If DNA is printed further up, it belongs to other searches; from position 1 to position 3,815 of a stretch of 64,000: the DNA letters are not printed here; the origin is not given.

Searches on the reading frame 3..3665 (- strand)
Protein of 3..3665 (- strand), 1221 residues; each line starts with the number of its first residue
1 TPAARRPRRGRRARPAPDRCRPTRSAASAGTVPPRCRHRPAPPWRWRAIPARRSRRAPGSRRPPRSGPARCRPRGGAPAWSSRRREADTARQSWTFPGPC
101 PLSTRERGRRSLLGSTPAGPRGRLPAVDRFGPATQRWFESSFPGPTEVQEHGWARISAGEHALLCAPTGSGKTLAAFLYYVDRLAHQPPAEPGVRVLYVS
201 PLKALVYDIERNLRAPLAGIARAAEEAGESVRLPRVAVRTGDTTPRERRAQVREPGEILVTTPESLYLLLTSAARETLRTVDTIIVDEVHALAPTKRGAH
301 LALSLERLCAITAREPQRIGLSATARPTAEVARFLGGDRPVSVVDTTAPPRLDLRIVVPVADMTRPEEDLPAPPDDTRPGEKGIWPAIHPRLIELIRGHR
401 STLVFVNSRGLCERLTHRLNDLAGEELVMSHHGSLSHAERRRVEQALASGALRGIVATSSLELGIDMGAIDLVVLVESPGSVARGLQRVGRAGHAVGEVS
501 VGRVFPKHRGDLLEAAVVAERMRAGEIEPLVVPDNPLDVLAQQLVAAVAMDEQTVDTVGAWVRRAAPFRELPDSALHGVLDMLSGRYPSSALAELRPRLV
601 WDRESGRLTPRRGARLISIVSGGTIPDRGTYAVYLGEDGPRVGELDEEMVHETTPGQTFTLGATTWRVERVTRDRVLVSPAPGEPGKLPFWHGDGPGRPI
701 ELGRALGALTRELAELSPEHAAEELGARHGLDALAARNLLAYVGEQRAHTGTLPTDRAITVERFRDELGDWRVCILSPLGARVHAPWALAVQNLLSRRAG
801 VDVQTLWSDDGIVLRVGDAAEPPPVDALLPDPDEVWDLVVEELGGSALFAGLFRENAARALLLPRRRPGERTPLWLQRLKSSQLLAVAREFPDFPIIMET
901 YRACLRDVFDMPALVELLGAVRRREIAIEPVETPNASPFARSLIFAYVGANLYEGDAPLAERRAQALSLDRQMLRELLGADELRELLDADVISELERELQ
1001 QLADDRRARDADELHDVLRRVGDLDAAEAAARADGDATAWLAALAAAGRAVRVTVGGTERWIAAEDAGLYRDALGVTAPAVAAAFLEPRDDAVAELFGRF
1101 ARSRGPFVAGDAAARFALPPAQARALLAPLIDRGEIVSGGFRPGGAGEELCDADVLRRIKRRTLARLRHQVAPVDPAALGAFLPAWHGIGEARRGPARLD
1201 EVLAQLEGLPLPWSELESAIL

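Call 44: search_protein_families(library=pfam, proteins=[window:3-3665:-], max_evalue=0.0001)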
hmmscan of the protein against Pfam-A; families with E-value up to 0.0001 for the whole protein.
window:3-3665:- (1221 aa): 6 families
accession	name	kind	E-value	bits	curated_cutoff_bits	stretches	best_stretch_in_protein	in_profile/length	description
PF08494.16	DEAD_assoc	-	1.3e-56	191.9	23.5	1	753-940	1-191/191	DEAD/H associated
PF19306.5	WH_Lhr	-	7.5e-47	159.3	27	1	520-687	1-167/168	Large helicase-related protein, winged helix domain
PF00270.35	DEAD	-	5.5e-29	101.5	26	1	146-327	1-162/167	DEAD/DEAH box helicase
PF23236.1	WH2_Lhr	-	2e-22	80.2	27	1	985-1088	1-105/105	Large helicase-related protein, winged-helix domain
PF00271.37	Helicase_C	-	1.5e-15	57.8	23.5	1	392-494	6-108/110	Helicase conserved C-terminal domain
PF04851.21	ResIII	-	2.3e-09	37.8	22.5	1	159-324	23-161/164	Type III restriction enzyme, res subunit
